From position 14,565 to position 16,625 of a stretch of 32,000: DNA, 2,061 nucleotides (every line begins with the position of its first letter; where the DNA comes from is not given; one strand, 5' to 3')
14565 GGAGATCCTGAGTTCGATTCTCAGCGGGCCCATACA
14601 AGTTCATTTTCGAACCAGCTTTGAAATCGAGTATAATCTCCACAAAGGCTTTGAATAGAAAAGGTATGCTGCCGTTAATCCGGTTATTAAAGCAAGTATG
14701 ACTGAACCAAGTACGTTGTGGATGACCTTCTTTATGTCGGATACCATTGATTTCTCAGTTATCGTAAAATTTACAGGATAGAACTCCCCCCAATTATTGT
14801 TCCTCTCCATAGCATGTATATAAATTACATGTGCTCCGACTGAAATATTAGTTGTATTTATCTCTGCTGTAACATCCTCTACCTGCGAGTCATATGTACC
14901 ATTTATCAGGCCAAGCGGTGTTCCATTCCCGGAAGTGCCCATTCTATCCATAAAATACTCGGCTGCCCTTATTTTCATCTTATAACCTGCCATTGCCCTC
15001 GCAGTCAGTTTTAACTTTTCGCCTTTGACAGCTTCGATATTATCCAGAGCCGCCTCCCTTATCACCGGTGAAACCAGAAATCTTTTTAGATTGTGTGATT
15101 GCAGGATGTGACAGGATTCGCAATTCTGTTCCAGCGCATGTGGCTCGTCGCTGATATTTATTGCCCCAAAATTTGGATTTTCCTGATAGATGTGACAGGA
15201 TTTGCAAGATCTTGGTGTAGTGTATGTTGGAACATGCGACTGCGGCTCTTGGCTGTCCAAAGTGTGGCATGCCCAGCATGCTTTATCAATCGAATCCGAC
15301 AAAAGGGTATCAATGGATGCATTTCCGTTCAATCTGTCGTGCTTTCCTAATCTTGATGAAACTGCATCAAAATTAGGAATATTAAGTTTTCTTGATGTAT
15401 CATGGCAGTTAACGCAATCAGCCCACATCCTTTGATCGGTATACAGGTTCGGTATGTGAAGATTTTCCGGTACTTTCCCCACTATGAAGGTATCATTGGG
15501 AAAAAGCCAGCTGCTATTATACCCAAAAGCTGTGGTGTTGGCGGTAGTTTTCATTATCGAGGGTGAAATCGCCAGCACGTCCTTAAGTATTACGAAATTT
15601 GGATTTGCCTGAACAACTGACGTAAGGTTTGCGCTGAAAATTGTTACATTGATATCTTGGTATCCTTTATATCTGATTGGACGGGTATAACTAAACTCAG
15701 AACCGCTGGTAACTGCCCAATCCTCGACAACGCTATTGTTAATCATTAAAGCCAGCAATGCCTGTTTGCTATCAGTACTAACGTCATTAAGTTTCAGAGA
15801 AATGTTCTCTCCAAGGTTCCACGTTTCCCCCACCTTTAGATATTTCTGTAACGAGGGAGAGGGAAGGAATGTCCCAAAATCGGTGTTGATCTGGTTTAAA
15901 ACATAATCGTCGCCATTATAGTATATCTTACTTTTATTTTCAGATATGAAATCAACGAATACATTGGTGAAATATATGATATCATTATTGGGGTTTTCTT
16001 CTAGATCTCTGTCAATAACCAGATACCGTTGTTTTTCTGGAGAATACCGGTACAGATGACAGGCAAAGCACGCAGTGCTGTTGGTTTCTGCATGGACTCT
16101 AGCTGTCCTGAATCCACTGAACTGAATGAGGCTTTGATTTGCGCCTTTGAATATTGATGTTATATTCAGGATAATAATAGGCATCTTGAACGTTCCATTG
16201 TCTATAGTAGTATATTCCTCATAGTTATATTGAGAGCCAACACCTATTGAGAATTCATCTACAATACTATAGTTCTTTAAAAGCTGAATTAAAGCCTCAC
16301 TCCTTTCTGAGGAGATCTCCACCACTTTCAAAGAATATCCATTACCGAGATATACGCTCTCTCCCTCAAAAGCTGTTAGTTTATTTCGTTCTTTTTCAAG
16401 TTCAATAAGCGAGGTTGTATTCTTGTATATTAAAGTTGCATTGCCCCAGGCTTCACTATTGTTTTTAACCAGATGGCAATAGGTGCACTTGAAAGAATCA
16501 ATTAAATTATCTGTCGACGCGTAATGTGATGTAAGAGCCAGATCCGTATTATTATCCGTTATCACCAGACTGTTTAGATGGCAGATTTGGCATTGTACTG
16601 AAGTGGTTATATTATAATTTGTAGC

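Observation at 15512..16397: Two S-layer-like beta domains inserted between the heme blocks of the anchored cytochrome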

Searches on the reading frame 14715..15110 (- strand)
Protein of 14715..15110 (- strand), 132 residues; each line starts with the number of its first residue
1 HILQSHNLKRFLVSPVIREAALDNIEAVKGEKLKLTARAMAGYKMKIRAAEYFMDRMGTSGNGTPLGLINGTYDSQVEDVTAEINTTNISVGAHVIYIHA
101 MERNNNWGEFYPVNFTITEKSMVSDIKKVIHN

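Call 8: search_protein_families(library=pfam, proteins=[window:14715-15110:-], max_evalue=10)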
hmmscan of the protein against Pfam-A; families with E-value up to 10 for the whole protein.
seq(132 aa): 2 families
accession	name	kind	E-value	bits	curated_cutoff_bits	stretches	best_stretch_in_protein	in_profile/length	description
PF13730.12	HTH_36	-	0.015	15.5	25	1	87-128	1-41/55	Helix-turn-helix domain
PF20476.3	DUF6718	-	0.11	13.2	27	1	91-128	36-73/74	Family of unknown function (DUF6718)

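Call 55: predict_structure(alignment_id=A3)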
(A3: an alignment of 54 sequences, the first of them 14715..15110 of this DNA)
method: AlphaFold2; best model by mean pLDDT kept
length: 132 residues; sequences in the alignment: 54
mean_pLDDT: 88.9   pTM: 0.77
mean pLDDT of the five models: 88.9, 88.0, 88.0, 87.9, 87.3
residues with pLDDT >= 90: 99; 70-90: 11; 50-70: 21; < 50: 1
segments of 3 or more residues with pLDDT < 50: none
pLDDT, mean of each block of 10 residues (from residue 1): 57 90 96 97 94 97 96 92 97 98 95 96 56 55
secondary structure, 60 per line:
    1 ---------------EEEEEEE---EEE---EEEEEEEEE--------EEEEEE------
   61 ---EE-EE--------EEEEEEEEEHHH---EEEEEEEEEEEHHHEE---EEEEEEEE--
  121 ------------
elements in order: E16-22 E26-28 E32-40 E49-54 E77-85 E92-102 E111-118

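Call 57: fold_search(model_id=the predicted structure, library=pdb)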
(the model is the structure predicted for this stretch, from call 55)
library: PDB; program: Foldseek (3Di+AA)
matches with E <= 10: 1882; with E <= 0.001: 35
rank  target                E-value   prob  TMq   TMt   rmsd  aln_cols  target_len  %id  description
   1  5kwy_C                1.9e-05  1.00  0.54  0.54   5.3       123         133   10  Structure of human NPC1 middle lumenal domain bound to NPC2 (released 2016-08-24)
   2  5kwy_D                2.7e-05  1.00  0.56  0.56   5.2       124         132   10  Structure of human NPC1 middle lumenal domain bound to NPC2 (released 2016-08-24)
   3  1ogp_A                8.5e-05  1.00  0.53  0.20   4.0       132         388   11  The crystal structure of plant sulfite oxidase provides insight into sulfite oxidation in plants and animals (released 2003-10-09)
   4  1nep                  1.4e-04  1.00  0.51  0.51   6.0       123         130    7  Crystal Structure Analysis of the Bovine NPC2 (Niemann-Pick C2) Protein (released 2003-01-28)
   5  2vo8                  1.6e-04  1.00  0.48  0.47   7.4       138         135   12  Cohesin module from Clostridium perfringens ATCC13124 family 33 glycoside hydrolase. (released 2008-09-02)
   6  6efi_B                2.2e-04  1.00  0.44  0.30   8.4       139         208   12  SK678 binding region (Siglec + Unique) (released 2020-02-19)
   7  8s5s                  3.1e-04  1.00  0.51  0.20   5.8       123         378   12  Crystal structure of a Sulfite dehydrogenase from Thermus thermophilus (released 2024-11-27)
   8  6y0k                  3.3e-04  1.00  0.51  0.20   5.6       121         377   12  Sulfite oxidase from Thermus thermophilus with coordinated phosphate (released 2020-08-05)
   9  8k2n_A                4.0e-04  1.00  0.45  0.13  13.5       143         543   15  Crystal structure of Group 4 Monosaccharide-releasing beta-N-acetylgalactosaminidase NgaLy from Lacticaseibacillus yic (released 2024-04-24)
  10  7y1b_A                4.3e-04  1.00  0.45  0.50   6.0       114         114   16  3.2 angstrom cryo-EM structure of extracellular region of mouse Basigin-2 in complex with the Fab fragment of antibody (released 2023-06-14)
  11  6efi_A                4.5e-04  1.00  0.44  0.30   8.3       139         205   12  SK678 binding region (Siglec + Unique) (released 2020-02-19)
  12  3wea_A                4.7e-04  1.00  0.47  0.47   5.7       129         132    8  Crystal structure of a Niemann-Pick type C2 protein from Japanese carpenter ant (released 2014-02-05)
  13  6r4m_A                4.7e-04  1.00  0.42  0.40   6.9       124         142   15  Crystal structure of S. cerevisia Niemann-Pick type C protein NPC2 (released 2019-09-25)
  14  3hbq                  5.9e-04  1.00  0.52  0.21   4.2       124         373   10  Structure of recombinant Chicken Liver Sulfite Oxidase mutant Cys 185 Ala (released 2010-04-14)
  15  3pe9_B                5.9e-04  1.00  0.46  0.67   4.8       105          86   18  Structures of Clostridium thermocellum CbhA fibronectin(III)-like modules (released 2011-11-23)
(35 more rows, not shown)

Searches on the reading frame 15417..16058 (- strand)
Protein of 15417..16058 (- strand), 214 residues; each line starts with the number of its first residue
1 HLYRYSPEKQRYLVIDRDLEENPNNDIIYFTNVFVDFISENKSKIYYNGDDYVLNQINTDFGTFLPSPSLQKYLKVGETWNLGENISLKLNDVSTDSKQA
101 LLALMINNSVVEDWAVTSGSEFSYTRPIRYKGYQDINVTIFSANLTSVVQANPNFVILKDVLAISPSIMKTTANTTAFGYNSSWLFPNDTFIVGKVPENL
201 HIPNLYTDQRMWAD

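Call 8: search_protein_families(library=pfam, proteins=[window:15417-16058:-], max_evalue=10)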
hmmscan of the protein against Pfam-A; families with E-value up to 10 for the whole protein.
seq(214 aa): 2 families
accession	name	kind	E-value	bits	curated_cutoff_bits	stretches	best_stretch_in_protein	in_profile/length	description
PF07752.16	S-layer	-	4.5e-08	32.9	30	1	70-172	110-213/259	S-layer protein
PF05123.17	S_layer_N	-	0.051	13.3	27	1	44-109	125-192/359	S-layer like family, central region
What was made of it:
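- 15543..15848 (-): Beta domain B core, aa 588-689: second copy of the DUF1608 core module. Pfam PF07752 32.9 bits, profile positions 110-213 of 259 (call 8).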

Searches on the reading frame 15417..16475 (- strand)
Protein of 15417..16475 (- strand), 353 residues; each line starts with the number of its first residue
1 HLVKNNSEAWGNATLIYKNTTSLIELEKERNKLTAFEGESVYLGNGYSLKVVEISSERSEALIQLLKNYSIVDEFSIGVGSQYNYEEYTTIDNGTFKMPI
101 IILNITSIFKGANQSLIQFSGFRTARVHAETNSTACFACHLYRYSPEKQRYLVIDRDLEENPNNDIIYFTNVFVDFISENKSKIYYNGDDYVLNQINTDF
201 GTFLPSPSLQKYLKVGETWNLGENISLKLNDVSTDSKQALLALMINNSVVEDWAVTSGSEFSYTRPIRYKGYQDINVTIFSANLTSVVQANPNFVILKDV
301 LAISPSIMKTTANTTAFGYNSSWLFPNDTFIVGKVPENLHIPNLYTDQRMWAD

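Call 9: search_solved_structures(query=window:15417-16475:-, max_evalue=10, show_alignments=3)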
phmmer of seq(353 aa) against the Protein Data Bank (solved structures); distinct sequences matched with E-value up to 10: 2.
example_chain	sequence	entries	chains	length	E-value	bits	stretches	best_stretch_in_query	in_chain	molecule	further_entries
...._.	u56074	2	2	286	0.11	14.9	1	31-122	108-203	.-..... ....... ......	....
2lmi_A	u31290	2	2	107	0.83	12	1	21-67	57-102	G-rich sequence factor 1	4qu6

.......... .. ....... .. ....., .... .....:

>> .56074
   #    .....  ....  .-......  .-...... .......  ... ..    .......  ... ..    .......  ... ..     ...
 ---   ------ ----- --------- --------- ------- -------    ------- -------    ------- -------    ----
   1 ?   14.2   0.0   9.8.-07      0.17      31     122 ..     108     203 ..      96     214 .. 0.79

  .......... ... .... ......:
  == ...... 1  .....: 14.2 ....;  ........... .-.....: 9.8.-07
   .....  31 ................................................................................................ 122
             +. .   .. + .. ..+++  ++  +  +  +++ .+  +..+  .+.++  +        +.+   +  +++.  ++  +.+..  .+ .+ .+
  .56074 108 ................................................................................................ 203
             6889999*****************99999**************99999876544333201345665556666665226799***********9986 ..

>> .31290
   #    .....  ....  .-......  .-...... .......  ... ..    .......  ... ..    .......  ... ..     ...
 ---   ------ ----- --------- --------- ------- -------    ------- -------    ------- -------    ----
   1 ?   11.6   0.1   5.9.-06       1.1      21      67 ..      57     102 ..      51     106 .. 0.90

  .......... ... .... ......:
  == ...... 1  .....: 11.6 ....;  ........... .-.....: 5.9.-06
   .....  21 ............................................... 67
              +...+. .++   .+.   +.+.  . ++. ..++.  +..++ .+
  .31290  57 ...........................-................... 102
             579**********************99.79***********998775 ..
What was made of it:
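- Single-sequence phmmer against the PDB gives only E=0.11 (call 9).
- Tried and rejected: Single-sequence phmmer of aa 379-731 against the PDB gave only E=0.11 for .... (call 9).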

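Call 28: predict_structure(alignment_id=A1)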
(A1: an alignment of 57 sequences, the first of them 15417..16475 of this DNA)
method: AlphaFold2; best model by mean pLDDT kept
length: 353 residues; sequences in the alignment: 57
mean_pLDDT: 75.4   pTM: 0.58
mean pLDDT of the five models: 75.4, 73.1, 72.7, 72.7, 72.4
residues with pLDDT >= 90: 136; 70-90: 101; 50-70: 35; < 50: 81
segments of 3 or more residues with pLDDT < 50: 1-20, 28-30, 127-139, 141-146, 181-207, 342-348, 350-353
pLDDT, mean of each block of 10 residues (from residue 1): 40 38 61 81 82 92 93 95 85 68 91 86 62 46 55 92 93 78 40 36 45 91 93 94 96 96 94 91 90 88 93 80 82 58 44 40
secondary structure, 60 per line:
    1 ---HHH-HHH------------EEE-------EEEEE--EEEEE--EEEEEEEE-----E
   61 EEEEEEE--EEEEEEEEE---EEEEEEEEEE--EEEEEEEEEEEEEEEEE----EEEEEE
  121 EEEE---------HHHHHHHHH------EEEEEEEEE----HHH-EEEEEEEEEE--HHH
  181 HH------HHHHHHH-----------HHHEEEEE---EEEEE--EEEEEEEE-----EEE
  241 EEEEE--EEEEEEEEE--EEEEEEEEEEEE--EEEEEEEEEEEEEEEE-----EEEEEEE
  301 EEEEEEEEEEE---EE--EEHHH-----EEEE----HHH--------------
elements in order: E23-25 E33-37 E40-44 E47-54 E60-67 E70-78 E82-91 E94-110 E115-124 H134-142 E149-157 E166-175 H178-182 H189-195 E210-214 E218-222 E225-232 E238-245 E248-256 E259-270 E273-288 E294-311 E329-332
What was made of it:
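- Checked: The other has its core at aa 588-689, plus strands at aa 527-553 and 707-710 (call 28).
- The heme linker has pLDDT below 50 (call 28) and no coordinates are available.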

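Call 30: fold_search(model_id=the predicted structure, library=pdb)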
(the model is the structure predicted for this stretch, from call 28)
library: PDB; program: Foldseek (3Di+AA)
matches with E <= 10: 913; with E <= 0.001: 2
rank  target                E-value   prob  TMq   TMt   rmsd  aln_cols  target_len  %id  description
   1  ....                  1.5e-06  1.00  0.30  0.37  16.7       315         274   10  Crystal structure of the C-terminal DUF1608 domain of the Methanosarcina acetivorans S-layer (MA0829) protein (released 2012-07-04)
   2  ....                  3.8e-05  1.00  0.27  0.35  17.7       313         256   12  Crystal structure of the C-terminal DUF1608 domain of the Methanosarcina acetivorans S-layer (MA0829) protein (released 2012-07-04)
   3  5efv_A                2.9e-03  0.54  0.16  0.11  20.2       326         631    9  The host-recognition device of Staphylococcus aureus phage Phi11 (released 2016-05-25)
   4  8bz8_A                3.5e-03  0.12  0.09  0.06  19.9       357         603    9  Crystal structure of the L. monocytogenes RmlT D198A variant in complex with TDP-rhamnose (released 2023-12-27)
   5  8bz5_D                3.6e-03  0.11  0.09  0.06  20.1       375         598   10  Crystal structure of the L. monocytogenes RmlT in complex with HEPES (released 2023-12-27)
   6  7u2t_A                9.0e-03  0.75  0.22  0.23  17.9       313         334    9  Influenza Neuraminidase N1-MI15-sNAp-174 (released 2022-04-20)
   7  8bz5_C                1.1e-02  0.12  0.11  0.07  20.3       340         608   10  Crystal structure of the L. monocytogenes RmlT in complex with HEPES (released 2023-12-27)
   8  3cye_MODEL_1_A        1.5e-02  0.30  0.19  0.18  19.4       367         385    8  Cyrstal structure of the native 1918 H1N1 neuraminidase from a crystal with lattice-translocation defects (released 2008-08-05)
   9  2wsu_D                1.5e-02  0.12  0.12  0.13  18.0       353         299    7  Galectin domain of porcine adenovirus type 4 NADC-1 isolate fibre (released 2010-08-11)
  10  6lxk_A                1.7e-02  0.38  0.19  0.18  19.9       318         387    9  Crystal structure of Z2B3 D102R Fab in complex with influenza virus neuraminidase from A/Serbia/NS-601/2014 (H1N1) (released 2020-12-02)
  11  4gdj_A                2.0e-02  0.51  0.21  0.23  18.6       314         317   10  A subtype N10 neuraminidase-like protein of A/little yellow-shouldered bat/Guatemala/060/2010 (released 2012-09-26)
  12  8bz6_B                2.3e-02  0.13  0.12  0.08  19.4       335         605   10  Crystal structure of the L. monocytogenes RmlT in complex with UDP-glucose (released 2023-12-27)
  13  6lxi_A                2.5e-02  0.30  0.19  0.18  20.6       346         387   10  Crystal structure of Z2B3 Fab in complex with influenza virus neuraminidase from A/Brevig Mission/1/1918 (H1N1) (released 2020-12-02)
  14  4gc1_A                2.5e-02  0.21  0.14  0.16  17.4       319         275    6  Crystal structure of the bacteriocin LLPA from pseudomonas sp. in complex with Man alpha(1-2)Man (released 2013-04-10)
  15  8g3o_B                2.6e-02  0.25  0.17  0.16  20.0       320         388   11  N2 neuraminidase of A/Hong_Kong/2671/2019 in complex with 3 FNI9 Fab molecules (released 2023-05-31)
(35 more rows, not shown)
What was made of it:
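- Foldseek top hits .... and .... (call 30). The Foldseek alignment to the single-repeat structure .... spans 315 columns for a 274-residue target (call 30). The structural top hit is specific, with the next hit about 1000-fold weaker (call 30).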
